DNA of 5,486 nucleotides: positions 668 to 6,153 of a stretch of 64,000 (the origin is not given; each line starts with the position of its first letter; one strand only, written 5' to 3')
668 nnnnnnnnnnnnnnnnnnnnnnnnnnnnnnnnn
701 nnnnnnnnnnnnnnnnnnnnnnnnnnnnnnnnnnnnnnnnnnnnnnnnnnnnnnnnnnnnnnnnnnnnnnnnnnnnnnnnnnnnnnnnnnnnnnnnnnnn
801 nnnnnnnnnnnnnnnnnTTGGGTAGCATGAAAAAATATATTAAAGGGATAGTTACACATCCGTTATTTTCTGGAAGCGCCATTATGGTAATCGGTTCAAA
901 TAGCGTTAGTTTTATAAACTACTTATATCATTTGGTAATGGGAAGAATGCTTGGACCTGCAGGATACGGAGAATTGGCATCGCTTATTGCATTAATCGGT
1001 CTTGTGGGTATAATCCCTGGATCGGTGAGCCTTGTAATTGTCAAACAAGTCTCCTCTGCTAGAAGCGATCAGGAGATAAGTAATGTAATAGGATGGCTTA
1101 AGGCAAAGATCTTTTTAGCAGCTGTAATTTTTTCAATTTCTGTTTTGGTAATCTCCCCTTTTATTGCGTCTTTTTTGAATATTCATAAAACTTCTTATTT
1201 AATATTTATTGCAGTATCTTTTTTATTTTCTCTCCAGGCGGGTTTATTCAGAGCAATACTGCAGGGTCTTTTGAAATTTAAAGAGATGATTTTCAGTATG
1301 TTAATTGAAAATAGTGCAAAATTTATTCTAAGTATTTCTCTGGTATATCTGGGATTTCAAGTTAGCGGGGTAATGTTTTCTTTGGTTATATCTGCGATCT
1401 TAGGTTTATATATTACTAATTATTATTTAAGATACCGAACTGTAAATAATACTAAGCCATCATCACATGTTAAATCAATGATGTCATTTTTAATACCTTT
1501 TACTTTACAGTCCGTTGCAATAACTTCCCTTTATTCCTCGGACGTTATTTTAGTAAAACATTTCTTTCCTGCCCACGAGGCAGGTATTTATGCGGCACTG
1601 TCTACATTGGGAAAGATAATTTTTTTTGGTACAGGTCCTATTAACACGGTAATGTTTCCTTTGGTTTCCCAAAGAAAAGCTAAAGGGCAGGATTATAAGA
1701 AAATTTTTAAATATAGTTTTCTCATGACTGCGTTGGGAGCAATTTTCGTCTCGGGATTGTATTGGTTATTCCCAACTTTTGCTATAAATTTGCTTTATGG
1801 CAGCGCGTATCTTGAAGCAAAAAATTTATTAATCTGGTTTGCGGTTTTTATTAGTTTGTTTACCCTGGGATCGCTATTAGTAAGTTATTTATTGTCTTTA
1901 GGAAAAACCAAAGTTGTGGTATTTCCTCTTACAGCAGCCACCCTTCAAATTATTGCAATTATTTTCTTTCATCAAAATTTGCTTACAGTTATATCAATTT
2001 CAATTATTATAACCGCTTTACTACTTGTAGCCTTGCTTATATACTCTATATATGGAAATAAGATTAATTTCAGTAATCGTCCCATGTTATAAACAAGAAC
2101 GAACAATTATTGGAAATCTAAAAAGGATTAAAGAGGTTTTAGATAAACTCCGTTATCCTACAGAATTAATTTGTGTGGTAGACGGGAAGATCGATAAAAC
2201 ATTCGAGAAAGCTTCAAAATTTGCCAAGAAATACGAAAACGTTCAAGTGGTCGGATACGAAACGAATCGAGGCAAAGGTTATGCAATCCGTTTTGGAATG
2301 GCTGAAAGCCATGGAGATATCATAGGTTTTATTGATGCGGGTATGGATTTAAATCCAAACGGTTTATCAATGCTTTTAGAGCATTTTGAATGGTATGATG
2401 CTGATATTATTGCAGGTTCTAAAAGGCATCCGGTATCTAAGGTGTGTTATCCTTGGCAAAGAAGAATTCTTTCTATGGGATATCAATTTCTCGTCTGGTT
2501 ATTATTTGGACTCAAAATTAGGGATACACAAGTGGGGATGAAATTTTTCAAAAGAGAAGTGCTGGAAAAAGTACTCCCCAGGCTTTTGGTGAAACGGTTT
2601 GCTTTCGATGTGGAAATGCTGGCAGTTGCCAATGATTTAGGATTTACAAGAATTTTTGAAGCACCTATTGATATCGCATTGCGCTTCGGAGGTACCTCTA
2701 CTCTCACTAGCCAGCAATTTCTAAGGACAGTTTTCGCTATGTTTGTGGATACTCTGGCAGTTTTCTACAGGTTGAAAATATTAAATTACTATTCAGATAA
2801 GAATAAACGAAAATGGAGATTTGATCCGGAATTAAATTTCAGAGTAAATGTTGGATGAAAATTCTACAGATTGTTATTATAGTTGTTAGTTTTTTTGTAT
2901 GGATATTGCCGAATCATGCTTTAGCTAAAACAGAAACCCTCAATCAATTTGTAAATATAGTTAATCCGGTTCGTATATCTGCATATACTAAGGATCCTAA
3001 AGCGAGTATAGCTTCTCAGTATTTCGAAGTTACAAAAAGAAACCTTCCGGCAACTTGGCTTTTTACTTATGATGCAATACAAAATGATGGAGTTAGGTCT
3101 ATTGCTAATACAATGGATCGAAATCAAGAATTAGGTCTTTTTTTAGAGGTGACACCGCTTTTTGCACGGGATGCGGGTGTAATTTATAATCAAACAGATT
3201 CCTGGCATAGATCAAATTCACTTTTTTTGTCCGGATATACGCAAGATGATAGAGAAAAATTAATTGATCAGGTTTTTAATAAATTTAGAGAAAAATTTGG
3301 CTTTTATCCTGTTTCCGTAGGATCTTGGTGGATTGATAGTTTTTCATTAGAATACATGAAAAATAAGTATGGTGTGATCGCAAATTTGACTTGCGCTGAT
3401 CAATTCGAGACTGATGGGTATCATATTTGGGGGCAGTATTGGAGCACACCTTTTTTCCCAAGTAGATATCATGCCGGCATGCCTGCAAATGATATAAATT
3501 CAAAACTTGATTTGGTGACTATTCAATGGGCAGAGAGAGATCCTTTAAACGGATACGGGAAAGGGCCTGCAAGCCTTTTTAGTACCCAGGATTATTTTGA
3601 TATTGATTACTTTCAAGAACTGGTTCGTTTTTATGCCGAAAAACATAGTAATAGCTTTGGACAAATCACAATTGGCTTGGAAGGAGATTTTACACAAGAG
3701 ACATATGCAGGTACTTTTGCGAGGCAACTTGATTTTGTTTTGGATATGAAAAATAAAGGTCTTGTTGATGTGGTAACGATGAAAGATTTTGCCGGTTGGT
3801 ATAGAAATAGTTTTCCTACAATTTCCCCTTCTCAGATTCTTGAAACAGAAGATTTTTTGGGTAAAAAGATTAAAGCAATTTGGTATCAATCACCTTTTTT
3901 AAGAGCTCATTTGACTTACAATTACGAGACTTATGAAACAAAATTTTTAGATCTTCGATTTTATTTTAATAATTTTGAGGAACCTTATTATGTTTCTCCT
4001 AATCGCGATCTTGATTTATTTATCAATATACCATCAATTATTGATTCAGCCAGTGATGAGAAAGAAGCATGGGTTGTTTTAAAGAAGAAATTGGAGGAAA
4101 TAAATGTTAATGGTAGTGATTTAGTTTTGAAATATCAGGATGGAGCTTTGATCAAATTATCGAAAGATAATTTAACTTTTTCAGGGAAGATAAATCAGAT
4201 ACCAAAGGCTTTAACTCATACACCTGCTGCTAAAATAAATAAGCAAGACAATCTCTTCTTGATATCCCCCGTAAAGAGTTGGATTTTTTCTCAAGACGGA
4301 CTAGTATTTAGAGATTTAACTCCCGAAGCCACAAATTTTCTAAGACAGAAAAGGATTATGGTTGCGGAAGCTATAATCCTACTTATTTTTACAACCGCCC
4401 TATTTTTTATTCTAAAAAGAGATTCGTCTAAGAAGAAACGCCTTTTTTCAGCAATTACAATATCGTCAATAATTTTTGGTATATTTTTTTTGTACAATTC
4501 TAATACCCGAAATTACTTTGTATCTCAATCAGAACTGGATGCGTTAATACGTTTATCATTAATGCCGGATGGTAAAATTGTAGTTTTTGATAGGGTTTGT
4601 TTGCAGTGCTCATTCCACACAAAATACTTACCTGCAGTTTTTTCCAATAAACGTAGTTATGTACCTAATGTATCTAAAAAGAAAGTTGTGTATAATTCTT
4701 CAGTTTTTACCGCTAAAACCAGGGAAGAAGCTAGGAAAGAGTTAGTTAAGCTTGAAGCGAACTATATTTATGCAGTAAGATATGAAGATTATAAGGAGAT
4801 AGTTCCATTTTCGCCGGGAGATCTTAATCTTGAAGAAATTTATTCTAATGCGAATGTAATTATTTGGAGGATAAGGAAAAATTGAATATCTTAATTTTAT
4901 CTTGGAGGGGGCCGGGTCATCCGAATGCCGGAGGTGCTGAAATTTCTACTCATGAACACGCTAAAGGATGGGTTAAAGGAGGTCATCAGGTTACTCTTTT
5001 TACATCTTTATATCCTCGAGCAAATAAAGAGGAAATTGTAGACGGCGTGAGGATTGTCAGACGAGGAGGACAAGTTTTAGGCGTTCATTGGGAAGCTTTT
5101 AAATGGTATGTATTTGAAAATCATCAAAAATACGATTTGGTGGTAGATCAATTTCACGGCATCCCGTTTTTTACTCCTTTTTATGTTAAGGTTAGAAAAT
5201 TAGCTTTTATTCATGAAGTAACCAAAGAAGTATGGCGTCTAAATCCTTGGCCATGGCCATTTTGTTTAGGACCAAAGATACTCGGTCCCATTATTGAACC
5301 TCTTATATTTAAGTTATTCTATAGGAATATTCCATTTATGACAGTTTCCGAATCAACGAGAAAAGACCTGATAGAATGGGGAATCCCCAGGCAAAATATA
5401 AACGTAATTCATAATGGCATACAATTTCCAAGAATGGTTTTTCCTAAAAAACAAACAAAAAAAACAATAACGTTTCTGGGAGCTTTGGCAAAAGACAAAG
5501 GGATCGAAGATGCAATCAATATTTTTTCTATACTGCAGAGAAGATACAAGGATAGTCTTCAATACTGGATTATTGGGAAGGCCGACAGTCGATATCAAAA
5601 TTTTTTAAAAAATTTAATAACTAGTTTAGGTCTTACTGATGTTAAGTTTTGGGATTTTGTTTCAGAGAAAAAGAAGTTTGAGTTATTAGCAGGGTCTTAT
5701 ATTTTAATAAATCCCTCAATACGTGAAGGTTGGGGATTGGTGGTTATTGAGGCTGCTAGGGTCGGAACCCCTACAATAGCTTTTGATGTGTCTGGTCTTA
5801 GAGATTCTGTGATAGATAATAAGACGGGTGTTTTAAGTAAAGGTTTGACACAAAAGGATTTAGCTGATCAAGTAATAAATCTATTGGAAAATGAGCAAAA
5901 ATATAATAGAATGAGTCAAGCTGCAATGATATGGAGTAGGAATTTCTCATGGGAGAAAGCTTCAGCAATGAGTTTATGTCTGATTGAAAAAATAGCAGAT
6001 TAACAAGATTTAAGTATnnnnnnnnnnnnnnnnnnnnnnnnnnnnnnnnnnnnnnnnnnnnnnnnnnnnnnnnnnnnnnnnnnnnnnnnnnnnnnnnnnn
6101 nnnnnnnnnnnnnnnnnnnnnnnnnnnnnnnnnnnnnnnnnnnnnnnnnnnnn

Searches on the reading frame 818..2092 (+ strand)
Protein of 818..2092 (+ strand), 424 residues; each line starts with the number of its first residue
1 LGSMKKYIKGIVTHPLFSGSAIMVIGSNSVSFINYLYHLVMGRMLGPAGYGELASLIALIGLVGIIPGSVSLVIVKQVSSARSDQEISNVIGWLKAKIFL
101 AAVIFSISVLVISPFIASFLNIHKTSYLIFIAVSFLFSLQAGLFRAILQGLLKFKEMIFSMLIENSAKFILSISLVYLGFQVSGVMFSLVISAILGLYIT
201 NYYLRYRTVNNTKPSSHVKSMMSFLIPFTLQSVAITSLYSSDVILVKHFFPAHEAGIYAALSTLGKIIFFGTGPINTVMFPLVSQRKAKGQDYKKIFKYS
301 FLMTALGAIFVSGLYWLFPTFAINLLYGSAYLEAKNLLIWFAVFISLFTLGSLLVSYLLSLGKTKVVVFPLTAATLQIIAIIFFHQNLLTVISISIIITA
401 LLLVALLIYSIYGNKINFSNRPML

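Call 7: search_protein_families(library=pfam, proteins=[window:818-2092:+], max_evalue=0.0001)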
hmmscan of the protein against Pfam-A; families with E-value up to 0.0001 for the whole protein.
window:818-2092:+ (424 aa): 2 families
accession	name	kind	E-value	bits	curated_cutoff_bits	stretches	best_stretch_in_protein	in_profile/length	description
PF01943.22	Polysacc_synt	-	2.8e-21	76.6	28.2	1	25-285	9-272/274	Polysaccharide biosynthesis protein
PF13440.11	Polysacc_synt_3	-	3.6e-20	72.8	23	1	40-334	1-291/293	Polysaccharide biosynthesis protein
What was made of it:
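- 818..2092 (+): Wzx-type polysaccharide flippase (Polysacc_synt). Pfam PF01943 and PF13440 (call 7).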

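Call 58: search_protein_families(library=ncbifam, proteins=[window:818-2092:+], max_evalue=0.001)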
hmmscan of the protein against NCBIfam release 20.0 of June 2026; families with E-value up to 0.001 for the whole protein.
window:818-2092:+ (424 aa): 0 families

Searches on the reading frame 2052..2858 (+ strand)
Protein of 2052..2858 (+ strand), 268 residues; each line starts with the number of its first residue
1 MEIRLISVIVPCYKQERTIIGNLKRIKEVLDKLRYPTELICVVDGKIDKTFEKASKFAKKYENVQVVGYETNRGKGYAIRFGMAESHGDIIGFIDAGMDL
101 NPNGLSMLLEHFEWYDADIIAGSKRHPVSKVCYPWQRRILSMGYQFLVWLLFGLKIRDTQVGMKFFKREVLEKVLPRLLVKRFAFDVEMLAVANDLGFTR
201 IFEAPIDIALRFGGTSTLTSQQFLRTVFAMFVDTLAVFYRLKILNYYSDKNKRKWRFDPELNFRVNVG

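Call 7: search_protein_families(library=pfam, proteins=[window:2052-2858:+], max_evalue=0.0001)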
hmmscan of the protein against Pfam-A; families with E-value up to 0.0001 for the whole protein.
window:2052-2858:+ (268 aa): 2 families
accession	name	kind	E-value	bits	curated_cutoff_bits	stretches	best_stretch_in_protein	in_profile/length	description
PF00535.33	Glycos_transf_2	-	7e-24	85.1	23.3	1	7-174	1-167/168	Glycosyl transferase family 2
PF13641.12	Glyco_tranf_2_3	-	9.1e-06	26.3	27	1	6-125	3-124/230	Glycosyltransferase like family 2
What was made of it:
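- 2052..2858 (+): GT2 glycosyltransferase in the same tightly packed gene run. Pfam PF00535 (call 7).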

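Call 58: search_protein_families(library=ncbifam, proteins=[window:2052-2858:+], max_evalue=0.001)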
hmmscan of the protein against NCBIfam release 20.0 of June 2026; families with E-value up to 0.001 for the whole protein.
window:2052-2858:+ (268 aa): 17 families
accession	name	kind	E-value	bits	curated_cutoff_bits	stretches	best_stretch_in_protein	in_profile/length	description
TIGR03937.1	PgaC_IcaA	equivalog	4.2e-15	55.6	422.3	1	2-113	43-151/407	poly-beta-1,6-N-acetyl-D-glucosamine synthase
NF047588.1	GlcsyltransPgfSStrep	equivalog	2.9e-12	46.5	500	1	6-176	3-169/308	glycosyltransferase PgfS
NF007482.0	PRK10073.1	equivalog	6.6e-11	41.8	423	1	4-121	6-119/334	glycosyltransferase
NF010496.0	PRK13915.1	equivalog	8e-10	38.3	262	1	5-98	32-127/307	glucosyl-3-phosphoglycerate synthase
NF058614.1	PPMAGASynPpgS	equivalog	2.9e-09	36.7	370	1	8-227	4-213/226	polyprenyl-phospho-N-acetylgalactosaminyl synthase PpgS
TIGR03111.1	glyc2_xrt_Gpos1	hypoth_equivalog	1.2e-08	34.2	363.95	1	6-114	51-158/439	TIGR03111 family XrtG-associated glycosyltransferase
NF007986.1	PRK10714.1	equivalog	3.8e-08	32.7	529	1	2-126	4-127/316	undecaprenyl-phosphate 4-deoxy-4-formamido-L-arabinose transferase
NF041394.1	GtaseAglG_Halo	equivalog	2.1e-07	30.5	440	1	6-122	3-117/304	glucosyl-dolichyl phosphate glucuronosyltransferase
TIGR04283.1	glyco_like_mftF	equivalog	2.3e-07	30.6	182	1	6-111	1-96/221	TIGR04283 family arsenosugar biosynthesis glycosyltransferase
NF047683.1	TeichurnBiosyTuaG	equivalog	5.9e-07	29.4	400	1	4-107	6-106/252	teichuronic acid biosynthesis protein TuaG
TIGR03965.1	mycofact_glyco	equivalog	2.1e-06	26.9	280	1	6-120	76-187/467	mycofactocin biosynthesis glycosyltransferase MftF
NF038299.1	EPS_HpsN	equivalog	3.4e-06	26.2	425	1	5-112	2-106/317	hormogonium polysaccharide biosynthesis glycosyltransferase HpsN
NF041875.1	EPS_EpsD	equivalog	6.2e-06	25.8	370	1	6-135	1-128/325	exopolysaccharide biosynthesis glycosyltransferase EpsD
NF041391.1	DPhHxTase_Halo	equivalog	7.8e-06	25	375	1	13-215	4-190/213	dolichyl-phosphate hexose transferase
NF038302.1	EPS_HpsE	equivalog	1.3e-05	24.4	300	1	6-96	3-95/307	hormogonium polysaccharide biosynthesis glycosyltransferase HpsE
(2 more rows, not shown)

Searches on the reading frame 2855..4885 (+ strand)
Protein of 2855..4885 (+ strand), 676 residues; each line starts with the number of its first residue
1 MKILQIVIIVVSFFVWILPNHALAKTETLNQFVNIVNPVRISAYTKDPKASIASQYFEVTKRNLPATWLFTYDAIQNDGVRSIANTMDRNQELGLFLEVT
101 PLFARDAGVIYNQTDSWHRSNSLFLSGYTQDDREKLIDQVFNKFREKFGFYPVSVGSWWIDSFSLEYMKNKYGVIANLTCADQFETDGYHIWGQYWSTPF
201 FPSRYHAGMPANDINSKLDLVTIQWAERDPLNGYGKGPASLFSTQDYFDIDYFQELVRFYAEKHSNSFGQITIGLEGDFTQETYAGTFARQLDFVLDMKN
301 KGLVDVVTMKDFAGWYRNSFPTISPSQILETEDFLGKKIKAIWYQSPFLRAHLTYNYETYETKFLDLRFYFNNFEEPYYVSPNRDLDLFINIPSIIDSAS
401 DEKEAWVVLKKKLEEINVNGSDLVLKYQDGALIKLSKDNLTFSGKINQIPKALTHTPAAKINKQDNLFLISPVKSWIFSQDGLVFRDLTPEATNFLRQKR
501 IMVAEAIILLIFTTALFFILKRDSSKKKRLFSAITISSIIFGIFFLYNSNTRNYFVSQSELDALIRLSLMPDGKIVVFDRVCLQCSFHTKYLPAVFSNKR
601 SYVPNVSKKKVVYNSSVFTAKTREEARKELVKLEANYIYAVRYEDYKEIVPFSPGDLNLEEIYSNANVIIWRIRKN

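Call 7: search_protein_families(library=pfam, proteins=[window:2855-4885:+], max_evalue=0.0001)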
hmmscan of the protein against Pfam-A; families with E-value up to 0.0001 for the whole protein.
window:2855-4885:+ (676 aa): 0 families

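Call 33: search_protein_families(library=ncbifam, proteins=[window:2855-4885:+], max_evalue=1e-8)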
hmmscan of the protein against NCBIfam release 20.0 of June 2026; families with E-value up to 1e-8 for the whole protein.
window:2855-4885:+ (676 aa): 0 families

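Call 59: search_protein_families(library=pfam, proteins=[window:2855-4885:+], max_evalue=1)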
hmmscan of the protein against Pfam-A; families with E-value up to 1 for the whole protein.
window:2855-4885:+ (676 aa): 1 family
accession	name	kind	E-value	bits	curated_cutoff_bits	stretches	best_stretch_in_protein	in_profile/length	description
PF13567.11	DUF4131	-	0.16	12.1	31.6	1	508-561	11-62/165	Domain of unknown function (DUF4131)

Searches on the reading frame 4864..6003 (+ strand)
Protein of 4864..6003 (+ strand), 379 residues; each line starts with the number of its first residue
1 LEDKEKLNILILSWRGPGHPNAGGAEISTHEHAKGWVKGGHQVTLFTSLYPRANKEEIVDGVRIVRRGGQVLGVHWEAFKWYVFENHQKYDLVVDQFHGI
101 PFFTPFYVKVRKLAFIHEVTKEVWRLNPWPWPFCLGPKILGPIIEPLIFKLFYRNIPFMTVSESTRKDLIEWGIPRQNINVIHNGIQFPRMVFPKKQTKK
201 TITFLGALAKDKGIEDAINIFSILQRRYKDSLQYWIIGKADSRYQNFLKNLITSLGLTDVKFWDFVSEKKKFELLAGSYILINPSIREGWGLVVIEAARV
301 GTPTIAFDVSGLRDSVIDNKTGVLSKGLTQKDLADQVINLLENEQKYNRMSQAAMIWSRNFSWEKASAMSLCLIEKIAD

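Call 7: search_protein_families(library=pfam, proteins=[window:4864-6003:+], max_evalue=0.0001)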
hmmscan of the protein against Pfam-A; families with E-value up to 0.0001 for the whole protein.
window:4864-6003:+ (379 aa): 5 families
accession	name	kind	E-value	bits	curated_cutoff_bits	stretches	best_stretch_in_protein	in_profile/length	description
PF00534.26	Glycos_transf_1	-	1.3e-33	116.4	26.4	1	193-354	9-169/172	Glycosyl transferases group 1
PF13692.12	Glyco_trans_1_4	-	3e-24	86.3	27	1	200-343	2-142/142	Glycosyl transferases group 1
PF13439.12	Glyco_transf_4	-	3.9e-14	53.5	28.5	1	23-186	2-166/170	Glycosyltransferase Family 4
PF20706.3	GT4-conflict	-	2.8e-11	43.5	26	1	191-365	189-380/385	Family 4 Glycosyltransferase in conflict systems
PF13579.12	Glyco_trans_4_4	-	7.4e-08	33.3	29.7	1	23-185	1-158/158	Glycosyl transferase 4-like domain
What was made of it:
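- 4864..6003 (+): GT4 glycosyltransferase (NCBI MDD5415738.1). It ends 14 nt before the GME start. It is the conserved upstream partner and a candidate user of the GME product (inferred). Pfam Glycos_transf_1 and Glyco_transf_4 (call 7).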

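Call 33: search_protein_families(library=ncbifam, proteins=[window:4864-6003:+], max_evalue=1e-8)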
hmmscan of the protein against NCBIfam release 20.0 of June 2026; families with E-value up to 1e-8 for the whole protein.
window:4864-6003:+ (379 aa): 23 families
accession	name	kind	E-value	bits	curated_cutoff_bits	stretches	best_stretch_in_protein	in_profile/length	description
TIGR03449.1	mycothiol_MshA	equivalog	1.7e-23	83.2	462.5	1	197-368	218-394/406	D-inositol-3-phosphate glycosyltransferase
NF041010.1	glycosy_Agl16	equivalog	5.1e-20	71.6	575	1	150-369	128-343/352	glycosylation protein Agl16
NF046085.1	XrtY_assoc_Gly1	equivalog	1.7e-18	66.7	400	1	143-362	149-369/387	XrtY-associated glycosyltransferase XYAG1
TIGR03999.1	thiol_BshA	equivalog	1.4e-17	63.7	273.7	1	160-365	150-361/375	N-acetyl-alpha-D-glucosaminyl L-malate synthase BshA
NF047880.1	glyco_SdgA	exception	1.2e-16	60.4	800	1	167-362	284-475/488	serine-aspartate repeat adhesin O-glycosyltransferase SdgA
NF041876.1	EPS_EpsE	equivalog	9.2e-16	58.1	400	1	194-354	209-372/389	exopolysaccharide biosynthesis GT4 family glycosyltransferase EpsE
TIGR02095.1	glgA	subfamily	2.1e-15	56.4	328.45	1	191-367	286-467/477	glycogen/starch synthase, ADP-glucose type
TIGR02149.1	glgA_Coryne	subfamily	1.3e-13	50.8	302.4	1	159-376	149-389/391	glycogen synthase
TIGR04157.1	glyco_rSAM_CFB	subfamily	3e-13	49.5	400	1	162-365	177-397/406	TIGR04157 family glycosyltransferase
NF038011.1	PelF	equivalog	1.6e-12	47.3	100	1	159-356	262-470/489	GT4 family glycosyltransferase PelF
NF007396.0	PRK09922.1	equivalog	2.1e-12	46.6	385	1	159-350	140-333/361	lipopolysaccharide 1,6-galactosyltransferase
TIGR04047.1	MSMEG_0565_glyc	hypoth_equivalog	1.9e-11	43.7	259.85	1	243-370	240-367/373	MSMEG_0565 family glycosyltransferase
NF038295.1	EPS_HpsP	equivalog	2.1e-11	43.4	550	1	191-369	199-379/388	hormogonium polysaccharide biosynthesis glycosyltransferase HpsP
NF038229.1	Glyco4_Geo_Pelo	equivalog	5.5e-11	42.1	400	1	176-371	132-330/338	GPMC system family 4 glycosyltransferase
NF053787.1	GlcN_PG_synth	equivalog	1.1e-10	40.9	480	1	264-366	248-348/361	N-acetylglucosaminyl phosphatidylglycerol synthase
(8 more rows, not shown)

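Call 50: find_homologous_proteins(query=window:4864-6000:+, max_evalue=1e-20)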
Query window:4864-6000:+ (379 aa): 3591 proteins with E <= 1e-20 among 5752 candidates; the best 120 are listed.
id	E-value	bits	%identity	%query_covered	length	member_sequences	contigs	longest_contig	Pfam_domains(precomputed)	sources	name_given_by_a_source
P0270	2.4e-259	878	100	100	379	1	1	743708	PF00534.27,PF13579.13,PF13439.13,PF20706.4,PF13692.13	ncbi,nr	ncbi:MAG: glycosyltransferase family 4 protein [Candidatus Daviesbacteria bacterium]|nr:glycosyltran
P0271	2.5e-208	710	78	100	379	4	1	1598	PF00534.27,PF13579.13,PF13439.13,PF20706.4,PF13692.13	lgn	-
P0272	1.1e-187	642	54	99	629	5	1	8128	PF00534.27,PF13439.13,PF20706.4,PF13692.13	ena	-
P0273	2.6e-186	637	72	99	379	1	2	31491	PF00534.27,PF13579.13,PF13439.13,PF20706.4,PF13692.13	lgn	-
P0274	5.1e-186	637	72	98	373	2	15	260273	PF00534.27,PF13439.13,PF20706.4,PF13692.13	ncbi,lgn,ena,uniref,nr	ncbi:hypothetical protein A3J19_02380 [Candidatus Daviesbacteria bacterium RIFCSPLOWO2_02_FULL_41_8]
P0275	4.8e-184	630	71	98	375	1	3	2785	PF00534.27,PF13579.13,PF13439.13,PF20706.4,PF13692.13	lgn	-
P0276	2.7e-182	624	71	97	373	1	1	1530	PF00534.27,PF13579.13,PF13439.13,PF20706.4,PF13692.13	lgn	-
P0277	5.1e-179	613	71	98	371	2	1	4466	PF00534.27,PF13579.13,PF13439.13,PF20706.4,PF13692.13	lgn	-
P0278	1.8e-178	612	68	98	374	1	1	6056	PF00534.27,PF13579.13,PF13439.13,PF20706.4,PF13692.13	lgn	-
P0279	1.1e-171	589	66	98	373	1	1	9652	PF00534.27,PF13579.13,PF13439.13,PF20706.4,PF13692.13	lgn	-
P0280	4.6e-168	577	67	98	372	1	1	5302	PF00534.27,PF13439.13,PF20706.4,PF13692.13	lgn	-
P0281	3.8e-165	568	65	99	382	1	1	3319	PF00534.27,PF13439.13,PF20706.4,PF13692.13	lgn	-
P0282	1.1e-163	563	66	100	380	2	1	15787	PF00534.27,PF13579.13,PF13439.13,PF20706.4,PF13692.13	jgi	-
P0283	5.1e-163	561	63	98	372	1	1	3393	PF00534.27,PF13439.13,PF20706.4,PF13692.13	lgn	-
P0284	8.5e-163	560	64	98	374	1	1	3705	PF00534.27,PF13579.13,PF13524.13,PF13439.13,PF20706.4,PF13692.13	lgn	-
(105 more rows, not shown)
